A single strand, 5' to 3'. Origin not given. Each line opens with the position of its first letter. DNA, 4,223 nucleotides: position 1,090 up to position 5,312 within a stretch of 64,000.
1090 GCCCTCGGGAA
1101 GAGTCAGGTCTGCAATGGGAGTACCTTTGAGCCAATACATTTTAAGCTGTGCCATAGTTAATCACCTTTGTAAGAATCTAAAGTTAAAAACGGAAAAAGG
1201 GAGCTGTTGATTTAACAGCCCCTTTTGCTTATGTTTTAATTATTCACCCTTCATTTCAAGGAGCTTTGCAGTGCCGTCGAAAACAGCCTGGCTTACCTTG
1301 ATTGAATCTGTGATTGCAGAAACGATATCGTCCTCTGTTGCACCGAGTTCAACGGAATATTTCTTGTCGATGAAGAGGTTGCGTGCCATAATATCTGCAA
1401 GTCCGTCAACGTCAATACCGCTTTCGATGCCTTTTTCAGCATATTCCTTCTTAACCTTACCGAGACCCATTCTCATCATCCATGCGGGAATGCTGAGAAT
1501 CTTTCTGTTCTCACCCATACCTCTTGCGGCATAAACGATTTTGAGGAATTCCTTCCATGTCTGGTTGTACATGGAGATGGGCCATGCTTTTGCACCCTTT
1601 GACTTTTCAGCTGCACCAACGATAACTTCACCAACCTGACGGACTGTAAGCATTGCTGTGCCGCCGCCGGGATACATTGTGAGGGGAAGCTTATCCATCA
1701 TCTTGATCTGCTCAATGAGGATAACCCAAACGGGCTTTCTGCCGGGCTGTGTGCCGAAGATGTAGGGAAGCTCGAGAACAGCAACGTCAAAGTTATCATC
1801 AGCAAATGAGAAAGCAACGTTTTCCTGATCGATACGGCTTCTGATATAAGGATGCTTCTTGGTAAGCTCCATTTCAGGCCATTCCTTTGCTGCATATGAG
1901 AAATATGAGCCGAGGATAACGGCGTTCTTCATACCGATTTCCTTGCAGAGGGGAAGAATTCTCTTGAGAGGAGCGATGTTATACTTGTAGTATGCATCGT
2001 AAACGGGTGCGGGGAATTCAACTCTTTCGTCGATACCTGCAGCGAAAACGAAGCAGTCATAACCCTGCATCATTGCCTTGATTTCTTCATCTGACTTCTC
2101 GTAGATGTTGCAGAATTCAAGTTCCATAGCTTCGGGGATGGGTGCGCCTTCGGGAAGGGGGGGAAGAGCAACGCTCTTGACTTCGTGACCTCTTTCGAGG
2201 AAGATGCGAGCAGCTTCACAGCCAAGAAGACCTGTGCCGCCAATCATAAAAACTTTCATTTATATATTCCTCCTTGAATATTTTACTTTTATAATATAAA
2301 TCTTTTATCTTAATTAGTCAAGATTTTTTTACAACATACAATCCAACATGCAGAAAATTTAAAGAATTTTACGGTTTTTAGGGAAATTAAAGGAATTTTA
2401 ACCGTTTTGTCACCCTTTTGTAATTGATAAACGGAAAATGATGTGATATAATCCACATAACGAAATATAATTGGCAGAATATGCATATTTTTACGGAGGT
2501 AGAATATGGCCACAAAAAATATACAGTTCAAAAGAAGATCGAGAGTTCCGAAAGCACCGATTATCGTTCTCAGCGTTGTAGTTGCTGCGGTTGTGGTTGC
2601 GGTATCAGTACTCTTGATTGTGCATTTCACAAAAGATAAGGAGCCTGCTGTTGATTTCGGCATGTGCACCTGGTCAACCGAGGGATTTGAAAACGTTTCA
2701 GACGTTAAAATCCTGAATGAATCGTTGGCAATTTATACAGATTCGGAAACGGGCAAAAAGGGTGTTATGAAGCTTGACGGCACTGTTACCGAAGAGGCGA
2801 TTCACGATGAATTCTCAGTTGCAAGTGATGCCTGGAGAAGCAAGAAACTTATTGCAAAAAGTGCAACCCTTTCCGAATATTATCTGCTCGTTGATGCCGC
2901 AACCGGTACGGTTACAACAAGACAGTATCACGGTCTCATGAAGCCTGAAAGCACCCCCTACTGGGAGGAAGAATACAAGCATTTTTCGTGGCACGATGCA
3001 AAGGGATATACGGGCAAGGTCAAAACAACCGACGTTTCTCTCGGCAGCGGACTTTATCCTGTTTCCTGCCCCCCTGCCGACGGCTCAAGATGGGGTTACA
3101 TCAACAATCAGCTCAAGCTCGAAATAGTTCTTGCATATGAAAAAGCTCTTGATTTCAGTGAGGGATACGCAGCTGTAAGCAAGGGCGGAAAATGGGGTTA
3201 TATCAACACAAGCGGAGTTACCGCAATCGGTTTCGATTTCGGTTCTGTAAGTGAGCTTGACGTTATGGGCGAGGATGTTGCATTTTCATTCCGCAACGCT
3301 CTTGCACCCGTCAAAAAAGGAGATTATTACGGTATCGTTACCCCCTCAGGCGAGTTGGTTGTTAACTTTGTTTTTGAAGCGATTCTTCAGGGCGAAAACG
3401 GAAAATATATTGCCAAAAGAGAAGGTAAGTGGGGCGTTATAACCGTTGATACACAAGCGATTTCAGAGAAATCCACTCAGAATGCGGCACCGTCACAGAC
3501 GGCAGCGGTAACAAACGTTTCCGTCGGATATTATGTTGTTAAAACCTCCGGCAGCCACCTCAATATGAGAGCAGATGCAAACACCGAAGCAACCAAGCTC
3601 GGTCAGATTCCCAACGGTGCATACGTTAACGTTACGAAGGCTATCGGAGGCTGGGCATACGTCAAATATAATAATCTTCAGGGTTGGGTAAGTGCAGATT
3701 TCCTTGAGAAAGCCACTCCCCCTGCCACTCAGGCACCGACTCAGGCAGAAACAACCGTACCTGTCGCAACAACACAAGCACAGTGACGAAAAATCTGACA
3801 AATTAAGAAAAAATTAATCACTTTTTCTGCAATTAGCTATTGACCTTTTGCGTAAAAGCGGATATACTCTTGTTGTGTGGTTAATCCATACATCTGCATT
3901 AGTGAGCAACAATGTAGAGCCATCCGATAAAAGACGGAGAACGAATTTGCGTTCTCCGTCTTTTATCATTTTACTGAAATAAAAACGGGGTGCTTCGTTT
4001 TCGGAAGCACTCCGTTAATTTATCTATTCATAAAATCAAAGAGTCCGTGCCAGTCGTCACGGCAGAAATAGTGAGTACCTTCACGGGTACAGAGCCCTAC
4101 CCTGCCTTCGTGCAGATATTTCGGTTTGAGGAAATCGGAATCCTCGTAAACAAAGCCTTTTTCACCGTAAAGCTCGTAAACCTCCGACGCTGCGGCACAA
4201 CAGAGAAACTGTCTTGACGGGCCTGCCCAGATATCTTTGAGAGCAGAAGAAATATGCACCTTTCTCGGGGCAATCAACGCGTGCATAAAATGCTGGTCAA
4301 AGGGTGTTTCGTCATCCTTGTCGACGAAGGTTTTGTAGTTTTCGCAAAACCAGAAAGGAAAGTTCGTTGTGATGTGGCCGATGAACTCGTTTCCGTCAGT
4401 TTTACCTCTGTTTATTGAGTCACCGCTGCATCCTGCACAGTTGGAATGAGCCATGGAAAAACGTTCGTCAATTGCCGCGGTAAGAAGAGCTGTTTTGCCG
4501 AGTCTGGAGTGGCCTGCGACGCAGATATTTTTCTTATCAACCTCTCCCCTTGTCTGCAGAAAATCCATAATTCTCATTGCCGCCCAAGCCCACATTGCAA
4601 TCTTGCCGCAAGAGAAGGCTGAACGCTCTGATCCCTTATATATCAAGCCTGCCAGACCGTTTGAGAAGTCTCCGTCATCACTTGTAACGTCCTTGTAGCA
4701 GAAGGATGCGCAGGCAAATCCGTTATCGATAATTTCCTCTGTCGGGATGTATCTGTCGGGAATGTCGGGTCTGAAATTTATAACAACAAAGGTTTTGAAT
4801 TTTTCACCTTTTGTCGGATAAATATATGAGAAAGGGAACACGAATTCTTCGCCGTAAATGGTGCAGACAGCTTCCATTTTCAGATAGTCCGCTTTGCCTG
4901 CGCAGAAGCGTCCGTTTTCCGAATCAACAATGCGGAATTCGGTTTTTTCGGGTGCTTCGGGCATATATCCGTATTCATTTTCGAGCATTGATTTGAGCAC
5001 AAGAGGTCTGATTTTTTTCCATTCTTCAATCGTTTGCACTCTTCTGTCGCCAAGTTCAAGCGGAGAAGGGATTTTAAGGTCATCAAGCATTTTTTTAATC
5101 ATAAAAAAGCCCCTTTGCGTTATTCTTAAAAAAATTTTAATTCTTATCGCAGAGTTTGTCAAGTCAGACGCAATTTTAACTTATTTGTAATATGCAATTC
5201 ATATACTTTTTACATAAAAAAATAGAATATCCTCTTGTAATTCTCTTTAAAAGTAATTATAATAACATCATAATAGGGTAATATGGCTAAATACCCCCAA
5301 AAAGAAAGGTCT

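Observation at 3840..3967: Orphan promoter-to-terminator unit: candidate ~90-nt structured small RNA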

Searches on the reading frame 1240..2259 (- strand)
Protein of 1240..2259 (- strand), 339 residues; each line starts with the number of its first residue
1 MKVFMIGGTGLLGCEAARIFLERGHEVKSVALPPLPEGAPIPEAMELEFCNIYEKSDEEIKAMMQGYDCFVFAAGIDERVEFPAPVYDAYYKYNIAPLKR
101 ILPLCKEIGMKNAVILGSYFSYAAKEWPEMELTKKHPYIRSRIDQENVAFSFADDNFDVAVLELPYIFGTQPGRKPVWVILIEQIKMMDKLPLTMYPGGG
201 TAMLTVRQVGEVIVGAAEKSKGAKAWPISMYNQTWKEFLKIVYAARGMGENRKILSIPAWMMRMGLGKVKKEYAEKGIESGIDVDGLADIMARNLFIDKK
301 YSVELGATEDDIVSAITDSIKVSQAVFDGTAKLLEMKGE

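Call 8: search_protein_families(library=pfam, proteins=[window:1240-2259:-])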
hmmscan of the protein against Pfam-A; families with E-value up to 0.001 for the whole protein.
window:1240-2259:- (339 aa): 2 families
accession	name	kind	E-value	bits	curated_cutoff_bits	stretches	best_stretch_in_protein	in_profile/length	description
PF01370.27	Epimerase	-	2.1e-07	31.1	20.9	1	3-197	1-203/240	NAD dependent epimerase/dehydratase family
PF13460.12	NAD_binding_10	-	0.00031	21.1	27.2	1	7-140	1-122/184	NAD(P)H-binding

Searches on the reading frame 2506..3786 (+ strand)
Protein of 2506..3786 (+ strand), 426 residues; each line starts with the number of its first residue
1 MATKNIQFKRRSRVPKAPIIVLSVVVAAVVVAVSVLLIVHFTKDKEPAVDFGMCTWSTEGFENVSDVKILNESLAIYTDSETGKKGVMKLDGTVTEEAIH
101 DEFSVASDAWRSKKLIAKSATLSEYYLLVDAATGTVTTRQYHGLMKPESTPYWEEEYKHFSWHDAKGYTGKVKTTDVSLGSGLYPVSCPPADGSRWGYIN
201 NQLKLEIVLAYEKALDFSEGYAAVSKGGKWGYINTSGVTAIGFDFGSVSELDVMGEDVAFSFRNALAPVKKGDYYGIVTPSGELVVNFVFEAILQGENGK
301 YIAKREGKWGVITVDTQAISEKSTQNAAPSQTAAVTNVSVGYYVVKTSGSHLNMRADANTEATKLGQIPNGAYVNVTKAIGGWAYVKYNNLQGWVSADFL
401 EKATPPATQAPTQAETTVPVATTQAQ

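Call 8: search_protein_families(library=pfam, proteins=[window:2506-3786:+])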
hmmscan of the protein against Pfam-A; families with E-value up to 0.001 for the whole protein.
window:2506-3786:+ (426 aa): 2 families
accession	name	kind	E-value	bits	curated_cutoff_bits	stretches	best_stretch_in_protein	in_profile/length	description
PF14903.11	WG_beta_rep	-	1.2e-18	67.2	25.6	2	196-230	1-35/35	WG containing repeat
PF08239.17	SH3_3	-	3.1e-13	50.1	27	1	351-401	2-54/54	Bacterial SH3 domain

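Call 26: search_protein_families(library=ncbifam, proteins=[window:2506-3786:+])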
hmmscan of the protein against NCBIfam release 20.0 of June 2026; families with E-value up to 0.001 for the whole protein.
window:2506-3786:+ (426 aa): 3 families
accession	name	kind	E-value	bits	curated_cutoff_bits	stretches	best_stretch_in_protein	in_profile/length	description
NF040678.1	EntFM_CwpFM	equivalog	1.8e-05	23.9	720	1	311-414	188-287/430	enterotoxin EntFM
NF040670.1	wall_bind_EntA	exception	0.00024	20.6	560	1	344-401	27-82/291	cell wall-binding protein EntA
TIGR04211.1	SH3_and_anchor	equivalog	0.00026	20.7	65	1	352-414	8-72/198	TIGR04211 family SH3 domain-containing protein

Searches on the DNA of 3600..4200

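Call 4: search_rna_families(source=window, start=3600, end=4200, threshold=evalue, max_evalue=10, show_alignments=3)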
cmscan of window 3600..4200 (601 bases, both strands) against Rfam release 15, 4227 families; matches with E-value up to 10: 12.
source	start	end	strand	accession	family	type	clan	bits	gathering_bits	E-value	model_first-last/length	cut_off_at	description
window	3921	4017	-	RF01774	rpsL_ricks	Cis-reg; leader;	-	28.2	60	0.44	1-131/131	no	Rickettsia rpsL leader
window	3930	4020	+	RF00265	SNORA69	Gene; snRNA; snoRNA; HACA-box;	-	26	47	0.025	1-132/132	no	Small nucleolar RNA SNORA69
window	3926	3967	+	RF04134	MIR7504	Gene; miRNA;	-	23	83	0.15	1-124/124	no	MIR7504 microRNA precursor family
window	3931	4033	+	RF02621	BSnc120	Gene; sRNA;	-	20.4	114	0.065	1-88/88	no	Brucella sRNA 120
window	3888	4022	+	RF02845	Ref1C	Gene; sRNA;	-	18.6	90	4.7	1-131/131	no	Enterococcus sRNA 1C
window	3933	4083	+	RF02527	SSRC38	Gene; sRNA;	-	18.2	80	0.92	1-166/166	no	Streptococcus sRNA SSRC38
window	4005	4063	-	RF00270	SNORD61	Gene; snRNA; snoRNA; CD-box;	CL00067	17.5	43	9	1-72/72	no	Small nucleolar RNA SNORD61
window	3873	3970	+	RF02049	STnc460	Gene; sRNA;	-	17.3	70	1.2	1-147/147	no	Salmonella enterica sRNA STnc460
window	3912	3967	-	RF01228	snoR111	Gene; snRNA; snoRNA; HACA-box;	-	16.1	38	4.8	1-128/128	no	Small nucleolar RNA snoR111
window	3810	3970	+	RF02053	STnc430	Gene; sRNA;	-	16.1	47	8.1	1-162/162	no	Enterobacterial sRNA STnc430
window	3975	4031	-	RF03181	mir-2755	Gene; miRNA;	-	13.4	76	7.9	1-74/74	no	mir-2755 microRNA precursor family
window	3911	3970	+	RF03533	SQ1002_RNA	Gene; sRNA;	-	11.3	128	8.9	43-111/237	no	Clostridioides difficile sRNA SQ1002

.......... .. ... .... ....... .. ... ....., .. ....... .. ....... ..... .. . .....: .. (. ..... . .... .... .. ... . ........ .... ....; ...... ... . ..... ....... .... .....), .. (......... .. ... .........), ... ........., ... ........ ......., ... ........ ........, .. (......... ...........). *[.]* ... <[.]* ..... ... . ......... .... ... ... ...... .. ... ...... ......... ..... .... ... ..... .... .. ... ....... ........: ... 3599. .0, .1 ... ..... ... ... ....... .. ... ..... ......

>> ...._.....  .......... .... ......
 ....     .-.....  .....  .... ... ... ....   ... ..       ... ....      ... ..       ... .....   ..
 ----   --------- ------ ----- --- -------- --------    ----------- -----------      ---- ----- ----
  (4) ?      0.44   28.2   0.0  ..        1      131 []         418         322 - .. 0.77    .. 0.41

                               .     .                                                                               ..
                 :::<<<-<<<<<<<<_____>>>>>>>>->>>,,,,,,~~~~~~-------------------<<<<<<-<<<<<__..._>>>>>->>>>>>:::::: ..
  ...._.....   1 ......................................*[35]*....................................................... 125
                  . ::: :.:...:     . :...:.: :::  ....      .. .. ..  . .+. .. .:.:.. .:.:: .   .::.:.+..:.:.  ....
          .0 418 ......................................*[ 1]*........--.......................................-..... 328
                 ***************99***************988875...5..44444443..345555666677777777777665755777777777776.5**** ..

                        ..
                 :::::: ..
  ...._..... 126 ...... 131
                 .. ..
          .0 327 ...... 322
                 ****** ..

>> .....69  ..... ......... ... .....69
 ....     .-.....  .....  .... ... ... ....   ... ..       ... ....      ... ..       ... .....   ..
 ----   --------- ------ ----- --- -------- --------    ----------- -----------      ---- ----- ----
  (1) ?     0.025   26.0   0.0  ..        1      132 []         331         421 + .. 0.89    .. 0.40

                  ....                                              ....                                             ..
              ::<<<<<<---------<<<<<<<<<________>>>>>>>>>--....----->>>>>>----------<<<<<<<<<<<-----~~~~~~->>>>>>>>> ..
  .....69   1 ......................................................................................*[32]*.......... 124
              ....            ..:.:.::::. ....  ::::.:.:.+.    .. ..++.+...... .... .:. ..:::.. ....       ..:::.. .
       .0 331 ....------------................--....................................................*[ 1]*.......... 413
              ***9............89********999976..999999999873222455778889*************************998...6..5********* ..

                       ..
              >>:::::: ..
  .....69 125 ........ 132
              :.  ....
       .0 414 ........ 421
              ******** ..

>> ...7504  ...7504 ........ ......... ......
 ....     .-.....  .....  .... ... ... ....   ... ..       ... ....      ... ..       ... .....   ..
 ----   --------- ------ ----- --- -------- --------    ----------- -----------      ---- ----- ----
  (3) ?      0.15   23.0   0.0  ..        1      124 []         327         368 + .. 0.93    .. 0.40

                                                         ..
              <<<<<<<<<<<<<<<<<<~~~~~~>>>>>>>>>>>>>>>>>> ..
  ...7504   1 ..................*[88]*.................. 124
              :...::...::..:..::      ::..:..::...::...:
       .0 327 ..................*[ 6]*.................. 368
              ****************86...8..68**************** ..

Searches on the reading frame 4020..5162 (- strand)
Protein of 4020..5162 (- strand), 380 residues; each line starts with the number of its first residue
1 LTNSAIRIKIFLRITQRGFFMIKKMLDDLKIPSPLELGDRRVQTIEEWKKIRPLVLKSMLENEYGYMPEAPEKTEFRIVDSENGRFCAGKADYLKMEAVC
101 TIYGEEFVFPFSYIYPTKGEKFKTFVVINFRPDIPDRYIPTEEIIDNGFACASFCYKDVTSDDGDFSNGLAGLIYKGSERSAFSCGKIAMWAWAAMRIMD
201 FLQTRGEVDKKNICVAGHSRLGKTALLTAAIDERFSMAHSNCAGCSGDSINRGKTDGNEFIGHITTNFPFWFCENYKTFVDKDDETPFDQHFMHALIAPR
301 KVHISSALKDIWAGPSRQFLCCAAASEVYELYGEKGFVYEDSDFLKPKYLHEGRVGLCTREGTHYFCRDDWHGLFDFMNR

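Call 8: search_protein_families(library=pfam, proteins=[window:4020-5162:-])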
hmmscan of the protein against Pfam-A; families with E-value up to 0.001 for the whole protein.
window:4020-5162:- (380 aa): 1 family
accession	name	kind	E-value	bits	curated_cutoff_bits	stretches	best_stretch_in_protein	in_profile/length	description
PF22244.2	GCE_fung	-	6.6e-30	105.1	27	1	144-333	38-231/231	Glucuronyl esterase, fungi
